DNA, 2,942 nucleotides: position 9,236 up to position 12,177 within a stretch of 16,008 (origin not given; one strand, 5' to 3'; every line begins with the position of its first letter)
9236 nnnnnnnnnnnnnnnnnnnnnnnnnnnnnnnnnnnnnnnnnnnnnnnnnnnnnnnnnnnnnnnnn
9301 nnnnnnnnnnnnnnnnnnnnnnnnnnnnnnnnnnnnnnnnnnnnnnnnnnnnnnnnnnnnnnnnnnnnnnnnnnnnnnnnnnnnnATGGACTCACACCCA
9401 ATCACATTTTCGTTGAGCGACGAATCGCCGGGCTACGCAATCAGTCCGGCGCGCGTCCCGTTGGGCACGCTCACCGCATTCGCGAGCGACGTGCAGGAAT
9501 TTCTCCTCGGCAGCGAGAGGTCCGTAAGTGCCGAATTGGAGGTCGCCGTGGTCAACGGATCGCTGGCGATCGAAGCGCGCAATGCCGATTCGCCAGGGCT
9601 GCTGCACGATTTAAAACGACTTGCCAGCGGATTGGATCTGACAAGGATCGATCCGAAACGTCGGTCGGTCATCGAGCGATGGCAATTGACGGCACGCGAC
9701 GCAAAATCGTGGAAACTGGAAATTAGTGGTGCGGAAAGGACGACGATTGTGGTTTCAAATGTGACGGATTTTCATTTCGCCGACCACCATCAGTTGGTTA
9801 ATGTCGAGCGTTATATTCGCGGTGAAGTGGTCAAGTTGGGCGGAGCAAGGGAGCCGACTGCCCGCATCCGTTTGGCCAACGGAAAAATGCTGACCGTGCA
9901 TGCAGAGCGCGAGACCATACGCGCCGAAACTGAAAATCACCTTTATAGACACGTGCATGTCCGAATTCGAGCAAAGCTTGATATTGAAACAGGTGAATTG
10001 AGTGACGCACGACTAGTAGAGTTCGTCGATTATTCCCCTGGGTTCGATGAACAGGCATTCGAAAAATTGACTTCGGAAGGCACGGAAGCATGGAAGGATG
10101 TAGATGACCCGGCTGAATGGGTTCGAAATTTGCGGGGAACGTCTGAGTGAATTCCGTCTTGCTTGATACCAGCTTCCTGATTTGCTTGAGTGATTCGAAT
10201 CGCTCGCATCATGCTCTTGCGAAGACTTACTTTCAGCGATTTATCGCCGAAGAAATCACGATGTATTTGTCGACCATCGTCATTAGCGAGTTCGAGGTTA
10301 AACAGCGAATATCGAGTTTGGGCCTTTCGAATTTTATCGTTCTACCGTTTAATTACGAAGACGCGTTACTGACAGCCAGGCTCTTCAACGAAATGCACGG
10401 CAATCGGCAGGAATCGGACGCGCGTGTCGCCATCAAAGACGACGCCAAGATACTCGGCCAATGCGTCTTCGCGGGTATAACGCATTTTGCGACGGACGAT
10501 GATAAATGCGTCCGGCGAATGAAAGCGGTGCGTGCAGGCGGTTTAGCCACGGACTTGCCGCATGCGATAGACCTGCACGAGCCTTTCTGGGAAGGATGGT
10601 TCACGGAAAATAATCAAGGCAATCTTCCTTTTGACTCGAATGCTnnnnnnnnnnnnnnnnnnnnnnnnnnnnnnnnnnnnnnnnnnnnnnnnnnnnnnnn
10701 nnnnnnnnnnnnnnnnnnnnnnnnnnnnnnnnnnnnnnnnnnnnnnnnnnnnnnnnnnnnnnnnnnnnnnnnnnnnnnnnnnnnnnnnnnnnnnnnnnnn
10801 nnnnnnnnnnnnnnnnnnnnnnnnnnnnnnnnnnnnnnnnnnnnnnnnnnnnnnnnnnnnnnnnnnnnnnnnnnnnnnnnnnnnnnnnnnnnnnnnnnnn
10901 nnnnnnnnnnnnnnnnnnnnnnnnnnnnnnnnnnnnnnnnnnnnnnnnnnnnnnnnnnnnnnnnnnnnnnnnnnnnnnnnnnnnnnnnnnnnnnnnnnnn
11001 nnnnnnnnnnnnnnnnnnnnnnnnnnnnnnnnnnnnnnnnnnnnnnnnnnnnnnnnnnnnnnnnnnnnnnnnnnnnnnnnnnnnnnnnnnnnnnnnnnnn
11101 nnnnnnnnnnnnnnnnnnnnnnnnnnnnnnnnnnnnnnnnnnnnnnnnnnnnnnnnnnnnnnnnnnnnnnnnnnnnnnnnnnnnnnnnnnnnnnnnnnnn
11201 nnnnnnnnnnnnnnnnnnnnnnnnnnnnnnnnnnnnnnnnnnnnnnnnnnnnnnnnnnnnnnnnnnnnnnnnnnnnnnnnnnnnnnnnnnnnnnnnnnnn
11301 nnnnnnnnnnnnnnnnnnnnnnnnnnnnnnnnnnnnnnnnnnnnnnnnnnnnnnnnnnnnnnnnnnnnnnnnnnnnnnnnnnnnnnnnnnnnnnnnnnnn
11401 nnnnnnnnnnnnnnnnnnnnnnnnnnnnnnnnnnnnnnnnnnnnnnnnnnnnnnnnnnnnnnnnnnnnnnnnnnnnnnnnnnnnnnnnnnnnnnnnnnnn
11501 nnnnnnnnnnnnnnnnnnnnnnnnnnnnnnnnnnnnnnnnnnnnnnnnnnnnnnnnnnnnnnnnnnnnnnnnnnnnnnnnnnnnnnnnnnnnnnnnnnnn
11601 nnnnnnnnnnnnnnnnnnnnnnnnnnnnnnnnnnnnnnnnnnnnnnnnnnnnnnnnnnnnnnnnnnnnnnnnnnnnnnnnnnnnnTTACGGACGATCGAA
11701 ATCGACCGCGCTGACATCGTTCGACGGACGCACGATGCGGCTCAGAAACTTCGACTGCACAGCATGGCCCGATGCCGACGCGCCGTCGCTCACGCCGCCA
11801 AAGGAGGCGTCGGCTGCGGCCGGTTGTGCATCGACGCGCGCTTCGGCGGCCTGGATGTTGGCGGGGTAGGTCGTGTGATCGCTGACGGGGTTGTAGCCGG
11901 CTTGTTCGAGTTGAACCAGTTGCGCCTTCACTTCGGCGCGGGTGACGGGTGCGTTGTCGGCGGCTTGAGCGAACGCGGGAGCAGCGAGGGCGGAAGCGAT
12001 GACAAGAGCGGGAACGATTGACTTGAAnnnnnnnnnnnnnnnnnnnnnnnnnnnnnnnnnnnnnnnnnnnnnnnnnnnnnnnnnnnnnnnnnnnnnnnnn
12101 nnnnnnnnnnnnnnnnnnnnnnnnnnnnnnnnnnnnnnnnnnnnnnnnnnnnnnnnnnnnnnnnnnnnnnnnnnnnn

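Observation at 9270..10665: Low-GC two-gene island: unknown 254-aa protein translationally coupled to a PIN nuclease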

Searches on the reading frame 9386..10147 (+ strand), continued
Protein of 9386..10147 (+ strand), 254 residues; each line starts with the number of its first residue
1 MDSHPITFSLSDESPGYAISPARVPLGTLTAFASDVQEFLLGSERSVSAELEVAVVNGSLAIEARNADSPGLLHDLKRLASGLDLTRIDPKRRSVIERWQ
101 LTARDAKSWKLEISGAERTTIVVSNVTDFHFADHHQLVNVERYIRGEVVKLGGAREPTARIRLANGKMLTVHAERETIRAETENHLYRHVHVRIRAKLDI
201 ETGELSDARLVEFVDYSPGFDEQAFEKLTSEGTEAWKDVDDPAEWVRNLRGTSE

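Call 83: search_protein_families(library=pfam, proteins=[L016:7314-10022:+, L016:7278-9875:-, L017:15-713:+, L016:2180-4999:+, L006:8290-12390:+], max_evalue=0.00001)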
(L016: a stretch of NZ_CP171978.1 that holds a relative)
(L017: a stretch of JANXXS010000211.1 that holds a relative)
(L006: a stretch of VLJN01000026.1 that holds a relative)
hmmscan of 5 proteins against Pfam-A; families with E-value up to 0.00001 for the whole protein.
L016:7314-10022:+ (903 aa): 0 families

L016:7278-9875:- (865 aa): 4 families
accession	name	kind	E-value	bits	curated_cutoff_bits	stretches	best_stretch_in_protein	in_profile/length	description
PF17755.6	UvrA_DNA-bind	-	3.8e-35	121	23.2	1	160-272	1-109/110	UvrA DNA-binding domain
PF17760.6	UvrA_inter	-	1.9e-32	111.8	23.3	1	1-102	4-105/109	UvrA interaction domain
PF00005.33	ABC_tran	-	5.5e-14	53.4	25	0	729-784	85-137/137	ABC transporter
PF02463.25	SMC_N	-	3.5e-10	40.1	40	0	750-827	134-211/220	RecF/RecN/SMC N terminal domain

L017:15-713:+ (233 aa): 1 family
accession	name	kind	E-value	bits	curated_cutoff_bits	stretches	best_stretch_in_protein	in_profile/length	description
PF18135.7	Type_ISP_C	-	5.8e-55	187.2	25.9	1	6-210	142-342/342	Type ISP C-terminal specificity domain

L016:2180-4999:+ (940 aa): 3 families
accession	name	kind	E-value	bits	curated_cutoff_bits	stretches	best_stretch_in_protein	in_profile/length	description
PF07702.18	UTRA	-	7.5e-35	120.2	23.8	1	794-928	2-136/141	UTRA domain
PF00392.27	GntR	-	2.2e-17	62.9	27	1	713-771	6-64/64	Bacterial regulatory proteins, gntR family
PF01266.30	DAO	-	2.3e-14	54.1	27.9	1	122-208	3-94/353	FAD dependent oxidoreductase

L006:8290-12390:+ (1367 aa): 5 families
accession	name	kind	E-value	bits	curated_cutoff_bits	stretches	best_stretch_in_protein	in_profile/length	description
PF00072.30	Response_reg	-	1.2e-59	199.8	30.2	3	1249-1358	2-108/111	Response regulator receiver domain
PF02518.31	HATPase_c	-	4.3e-33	114.5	26.4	1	791-901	2-110/111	Histidine kinase-, DNA gyrase B-, and HSP90-like ATPase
PF00512.31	HisKA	-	3.4e-18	65.9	26.9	1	676-743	2-66/66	His Kinase A (phospho-acceptor) domain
PF13185.12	GAF_2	-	5.8e-12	46.4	28.6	1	444-576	3-135/136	GAF domain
PF01590.32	GAF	-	6.6e-09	36.8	22.4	1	450-576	7-133/133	GAF domain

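Call 90: search_protein_families(library=pfam, proteins=[L044:2892-5957:+, L028:2685-5351:+, L044:17-1231:+, L044:1747-2955:-], max_evalue=0.00001)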
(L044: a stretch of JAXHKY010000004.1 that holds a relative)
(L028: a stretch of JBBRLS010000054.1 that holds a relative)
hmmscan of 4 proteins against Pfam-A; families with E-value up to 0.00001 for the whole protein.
L044:2892-5957:+ (1022 aa): 4 families
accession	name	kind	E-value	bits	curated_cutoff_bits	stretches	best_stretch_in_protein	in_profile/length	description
PF18135.7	Type_ISP_C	-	7.9e-74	249.2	25.9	1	655-999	2-342/342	Type ISP C-terminal specificity domain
PF22240.1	ISP_coupler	-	9.9e-14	52.3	27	1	170-275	18-123/126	Type ISP restriction-modification enzyme, coupler domain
PF02384.22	N6_Mtase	-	1.1e-09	38.6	20.4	1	284-474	7-152/311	N-6 DNA Methylase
PF07669.17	Eco57I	-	1.5e-07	32.1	25.3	1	435-551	69-165/171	Eco57I restriction-modification methylase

L028:2685-5351:+ (889 aa): 4 families
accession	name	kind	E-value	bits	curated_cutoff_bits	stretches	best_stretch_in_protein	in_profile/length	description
PF18135.7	Type_ISP_C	-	1.3e-28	100.5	25.9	1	715-869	1-146/342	Type ISP C-terminal specificity domain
PF22240.1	ISP_coupler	-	1.9e-13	51.4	27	1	212-330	5-124/126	Type ISP restriction-modification enzyme, coupler domain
PF07669.17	Eco57I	-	2.4e-11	44.5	25.3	1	494-603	69-166/171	Eco57I restriction-modification methylase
PF02384.22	N6_Mtase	-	1.5e-10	41.4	20.4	1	338-526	7-150/311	N-6 DNA Methylase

L044:17-1231:+ (405 aa): 2 families
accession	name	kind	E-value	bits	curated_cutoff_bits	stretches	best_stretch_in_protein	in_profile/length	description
PF00905.27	Transpeptidase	-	2.4e-23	83.2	22.1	1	4-241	1-274/299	Penicillin binding protein transpeptidase domain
PF06832.18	BiPBP_C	-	1.9e-09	37.7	26.8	1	309-380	5-83/90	Penicillin-Binding Protein C-terminus Family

L044:1747-2955:- (402 aa): 0 families

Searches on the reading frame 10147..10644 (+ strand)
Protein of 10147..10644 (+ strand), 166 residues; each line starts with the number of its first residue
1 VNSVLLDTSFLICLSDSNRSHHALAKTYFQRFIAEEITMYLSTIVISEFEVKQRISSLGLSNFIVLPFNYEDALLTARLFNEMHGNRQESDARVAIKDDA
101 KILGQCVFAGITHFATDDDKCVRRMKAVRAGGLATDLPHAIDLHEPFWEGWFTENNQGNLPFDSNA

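Call 5: search_protein_families(library=padloc, proteins=[window:10147-10644:+], max_evalue=1)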
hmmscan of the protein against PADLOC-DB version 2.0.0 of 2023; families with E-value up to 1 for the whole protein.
window:10147-10644:+ (166 aa): 1 family
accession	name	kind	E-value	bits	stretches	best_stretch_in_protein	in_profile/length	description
PDLC03382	MTase_II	-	0.0089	13.1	1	5-71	35-96/445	Type II methyltransferase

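Call 6: search_protein_families(library=ncbifam, proteins=[window:10147-10644:+], max_evalue=1)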
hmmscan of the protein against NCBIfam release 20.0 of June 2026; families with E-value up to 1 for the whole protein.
window:10147-10644:+ (166 aa): 1 family
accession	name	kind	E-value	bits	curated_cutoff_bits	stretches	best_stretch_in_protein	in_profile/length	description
TIGR00028.1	Mtu_PIN_fam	subfamily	0.0072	16.5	73.6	1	4-46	3-44/143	TA system VapC family ribonuclease toxin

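Call 7: search_protein_families(library=pfam, proteins=[window:10147-10644:+], max_evalue=1)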
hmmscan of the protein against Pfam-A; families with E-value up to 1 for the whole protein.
window:10147-10644:+ (166 aa): 1 family
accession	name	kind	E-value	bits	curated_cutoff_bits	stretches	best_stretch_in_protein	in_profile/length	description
PF01850.27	PIN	-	0.00072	20.6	23.6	1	4-120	1-113/120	PIN domain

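Call 8: search_protein_families(library=phrogs, proteins=[window:10147-10644:+], max_evalue=1)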
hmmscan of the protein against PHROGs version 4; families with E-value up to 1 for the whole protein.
window:10147-10644:+ (166 aa): 1 family
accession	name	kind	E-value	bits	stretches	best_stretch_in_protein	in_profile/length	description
phrog_15598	-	unknown function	0.092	14.2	1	42-130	7-93/106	-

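Call 11: find_homologous_proteins(query=window:10147-10644:+)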
Query window:10147-10644:+ (166 aa): 211 proteins with E <= 0.001 among 236 candidates; the best 120 are listed.
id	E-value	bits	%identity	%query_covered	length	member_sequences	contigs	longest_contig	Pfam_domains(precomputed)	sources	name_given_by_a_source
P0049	9.9e-107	372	100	100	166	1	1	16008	-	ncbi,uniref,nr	ncbi:hypothetical protein BVER_03260 [Candidatus Burkholderia verschuerenii]|uniref:PIN domain-conta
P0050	9.5e-70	251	69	96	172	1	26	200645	-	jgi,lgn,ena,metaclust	metaclust:\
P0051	5.0e-68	246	68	96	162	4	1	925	-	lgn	-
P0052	2.5e-67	244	66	96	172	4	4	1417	-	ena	-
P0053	4.5e-67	243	66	96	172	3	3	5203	-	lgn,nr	nr:hypothetical protein [uncultured Cupriavidus sp.]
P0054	4.6e-67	243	68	96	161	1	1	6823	-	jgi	jgi:predicted nucleic acid-binding protein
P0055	7.5e-67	242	63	96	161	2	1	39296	-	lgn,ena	-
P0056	5.9e-66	239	67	96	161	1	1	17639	-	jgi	jgi:predicted nucleic acid-binding protein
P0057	6.9e-66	239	64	96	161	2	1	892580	-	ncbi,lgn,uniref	ncbi:type II toxin-antitoxin system VapC family toxin [Caballeronia sp. S22]|uniref:type II toxin-an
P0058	6.6e-64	232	65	96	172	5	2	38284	-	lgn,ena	-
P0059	2.5e-63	231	64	96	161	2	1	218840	-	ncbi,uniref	ncbi:type II toxin-antitoxin system VapC family toxin [Caballeronia sp. DA-9]|uniref:type II toxin-a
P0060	3.8e-63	230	64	96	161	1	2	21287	-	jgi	jgi:predicted nucleic acid-binding protein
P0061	5.1e-63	230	63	96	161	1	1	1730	PF01850.28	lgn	-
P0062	8.7e-63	229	63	96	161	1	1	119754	-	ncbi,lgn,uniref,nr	ncbi:PIN domain-containing protein [Caballeronia novacaledonica]|uniref:PIN domain-containing protei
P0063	2.2e-62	228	64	96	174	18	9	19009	-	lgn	-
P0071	5.6e-44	168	52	96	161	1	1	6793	PF01850.28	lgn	-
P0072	6.2e-43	164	53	96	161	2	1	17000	PF01850.28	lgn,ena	-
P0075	3.2e-38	149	48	96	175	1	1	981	PF01850.28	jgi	jgi:predicted nucleic acid-binding protein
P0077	1.4e-34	137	46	98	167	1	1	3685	PF01850.28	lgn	-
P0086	2.5e-31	127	45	95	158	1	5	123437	PF01850.28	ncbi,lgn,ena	ncbi:MAG: type II toxin-antitoxin system VapC family toxin [Pseudomonadota bacterium]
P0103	2.7e-30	123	45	96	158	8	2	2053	PF01850.28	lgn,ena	-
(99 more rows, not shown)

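Call 21: search_solved_structures(query=A2, max_evalue=1, show_alignments=2)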
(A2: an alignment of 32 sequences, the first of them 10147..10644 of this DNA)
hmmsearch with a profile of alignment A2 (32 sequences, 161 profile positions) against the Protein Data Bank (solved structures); distinct sequences matched with E-value up to 1: 1.
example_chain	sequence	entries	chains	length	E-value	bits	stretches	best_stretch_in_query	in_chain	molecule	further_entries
4xwi_A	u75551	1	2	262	0.77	12.5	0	80-143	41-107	3-deoxy-manno-octulosonate cytidylyltransferase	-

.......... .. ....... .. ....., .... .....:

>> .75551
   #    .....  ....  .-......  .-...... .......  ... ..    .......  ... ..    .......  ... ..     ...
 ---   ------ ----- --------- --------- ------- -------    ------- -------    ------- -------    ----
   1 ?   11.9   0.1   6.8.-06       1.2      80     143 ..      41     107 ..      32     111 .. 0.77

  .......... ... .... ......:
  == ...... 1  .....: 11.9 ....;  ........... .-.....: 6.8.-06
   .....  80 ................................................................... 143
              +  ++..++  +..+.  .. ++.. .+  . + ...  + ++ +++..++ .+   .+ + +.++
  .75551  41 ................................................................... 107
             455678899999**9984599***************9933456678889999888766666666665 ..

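Call 38: predict_structure(alignment_id=A2)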
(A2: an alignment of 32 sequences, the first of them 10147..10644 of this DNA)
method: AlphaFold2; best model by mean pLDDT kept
length: 166 residues; sequences in the alignment: 32
mean_pLDDT: 89.2   pTM: 0.84
mean pLDDT of the five models: 89.2, 89.1, 88.3, 87.8, 84.7
residues with pLDDT >= 90: 125; 70-90: 28; 50-70: 5; < 50: 8
segments of 3 or more residues with pLDDT < 50: 159-166
pLDDT, mean of each block of 10 residues (from residue 1): 94 94 97 94 93 79 91 95 91 94 95 95 92 86 96 68 44
secondary structure, 60 per line:
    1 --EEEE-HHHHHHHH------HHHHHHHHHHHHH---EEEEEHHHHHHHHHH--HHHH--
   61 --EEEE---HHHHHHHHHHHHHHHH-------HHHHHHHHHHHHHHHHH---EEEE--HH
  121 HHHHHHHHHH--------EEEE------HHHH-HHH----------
elements in order: E3-6 H8-15 H22-34 E38-42 H43-52 H55-58 E63-66 H70-85 H93-109 E113-116 H119-130 E139-142 H149-152

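Call 40: fold_search(model_id=the predicted structure, library=pdb)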
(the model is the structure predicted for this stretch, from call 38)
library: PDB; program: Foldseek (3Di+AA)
matches with E <= 10: 585; with E <= 0.001: 26
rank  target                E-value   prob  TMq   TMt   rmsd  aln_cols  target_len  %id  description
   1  1y82_A                1.1e-05  1.00  0.56  0.62   4.0       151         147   16  Conserved hypothetical protein Pfu-367848-001 from Pyrococcus furiosus (released 2005-01-25)
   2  1y82_B                1.9e-05  1.00  0.58  0.65   3.9       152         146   16  Conserved hypothetical protein Pfu-367848-001 from Pyrococcus furiosus (released 2005-01-25)
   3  4chg_A                2.1e-05  1.00  0.58  0.70   3.6       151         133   20  Crystal structure of VapBC15 complex from Mycobacterium tuberculosis (released 2014-11-12)
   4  6sd6_D                3.2e-05  1.00  0.58  0.71   3.8       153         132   18  Structure of VapBC from Shigella sonnei (released 2020-08-26)
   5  1y82_D                3.7e-05  1.00  0.57  0.67   4.5       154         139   16  Conserved hypothetical protein Pfu-367848-001 from Pyrococcus furiosus (released 2005-01-25)
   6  3tnd_A                4.1e-05  1.00  0.58  0.71   3.6       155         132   16  Crystal structure of Shigella flexneri VapBC toxin-antitoxin complex (released 2011-11-02)
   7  5h4h_B                6.0e-05  1.00  0.54  0.61   5.4       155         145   14  Structure of PIN-domain protein (VapC4 toxin) from Pyrococcus horikoshii determined at 2.2 A resolution (released 2016-11-23)
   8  9h6a_A                9.2e-05  1.00  0.58  0.70   3.8       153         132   18  Crystal structure of the E. coli F-plasmid VapBC toxin-antitoxin complex (released 2024-12-18)
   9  5x3t_B                1.0e-04  1.00  0.55  0.65   3.3       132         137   14  VapBC from Mycobacterium tuberculosis (released 2017-06-07)
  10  3zvk_A                1.3e-04  1.00  0.51  0.61   4.0       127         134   15  Crystal structure of VapBC2 from Rickettsia felis bound to a DNA fragment from their promoter (released 2011-12-14)
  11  3h87_A                1.4e-04  1.00  0.52  0.62   4.8       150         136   12  Rv0301 Rv0300 Toxin Antitoxin Complex from Mycobacterium tuberculosis (released 2009-05-05)
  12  6ifc_A                1.5e-04  1.00  0.57  0.69   4.2       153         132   16  Crystal structure of VapBC from Salmonella typhimurium (released 2020-01-29)
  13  1ye5_A                1.5e-04  1.00  0.57  0.65   4.0       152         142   15  Crystal structure of hypothetical protein of unknown function from pyrococcus horikoshii OT3 (released 2005-05-17)
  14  1ye5_B                1.6e-04  1.00  0.57  0.63   4.0       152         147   15  Crystal structure of hypothetical protein of unknown function from pyrococcus horikoshii OT3 (released 2005-05-17)
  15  1v96_B                1.8e-04  1.00  0.58  0.65   3.9       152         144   14  Crystal structure of hypothetical protein of unknown function from pyrococcus horikoshii OT3 (released 2005-02-01)
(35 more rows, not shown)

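Call 62: find_related_loci(query=A2, collection=metagenome_contigs, flank=4000)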
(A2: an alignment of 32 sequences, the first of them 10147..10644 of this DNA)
Query A2 (166 aa) in metagenome_contigs; peptide patterns used: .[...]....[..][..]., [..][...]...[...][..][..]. (x = any residue, [..] = any of these).
375 stretches matched a pattern; 259 encode a relative of the query (tblastn E <= 1e-3); the best 80 are kept; 80 distinct loci.
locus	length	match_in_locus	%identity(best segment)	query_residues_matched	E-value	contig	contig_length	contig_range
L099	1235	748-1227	69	1-160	2e-81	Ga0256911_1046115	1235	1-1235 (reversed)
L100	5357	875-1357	66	1-160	9e-72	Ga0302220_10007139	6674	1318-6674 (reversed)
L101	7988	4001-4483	66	1-160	9e-72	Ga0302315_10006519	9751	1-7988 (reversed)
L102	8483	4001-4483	66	1-160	9e-72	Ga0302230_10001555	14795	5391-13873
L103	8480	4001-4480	69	1-160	6e-71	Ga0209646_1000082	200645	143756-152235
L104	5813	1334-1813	54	1-160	9e-56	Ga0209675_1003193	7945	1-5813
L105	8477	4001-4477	52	1-160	6e-50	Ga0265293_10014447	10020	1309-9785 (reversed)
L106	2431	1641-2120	50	1-160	6e-46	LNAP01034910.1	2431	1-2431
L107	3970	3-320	62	55-160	4e-45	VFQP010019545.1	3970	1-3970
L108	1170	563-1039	50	1-160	1e-45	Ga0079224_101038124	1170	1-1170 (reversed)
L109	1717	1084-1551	45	1-160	2e-37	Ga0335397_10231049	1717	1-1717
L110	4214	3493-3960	45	1-160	1e-36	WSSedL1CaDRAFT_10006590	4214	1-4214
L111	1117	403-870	45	1-160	9e-38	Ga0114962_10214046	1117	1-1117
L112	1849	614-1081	44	1-160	9e-37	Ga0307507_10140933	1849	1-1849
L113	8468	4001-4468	45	1-160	3e-36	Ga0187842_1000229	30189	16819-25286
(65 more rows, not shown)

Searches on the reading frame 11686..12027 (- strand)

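Call 72: search_protein_families(library=pfam, proteins=[window:11686-12027:-], max_evalue=0.001)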
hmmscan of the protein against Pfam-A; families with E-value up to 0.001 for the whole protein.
window:11686-12027:- (113 aa): 1 family
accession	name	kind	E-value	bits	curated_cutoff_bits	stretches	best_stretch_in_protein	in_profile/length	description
PF13663.11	DUF4148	-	7.9e-15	55.5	27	1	5-55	11-62/62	Domain of unknown function (DUF4148)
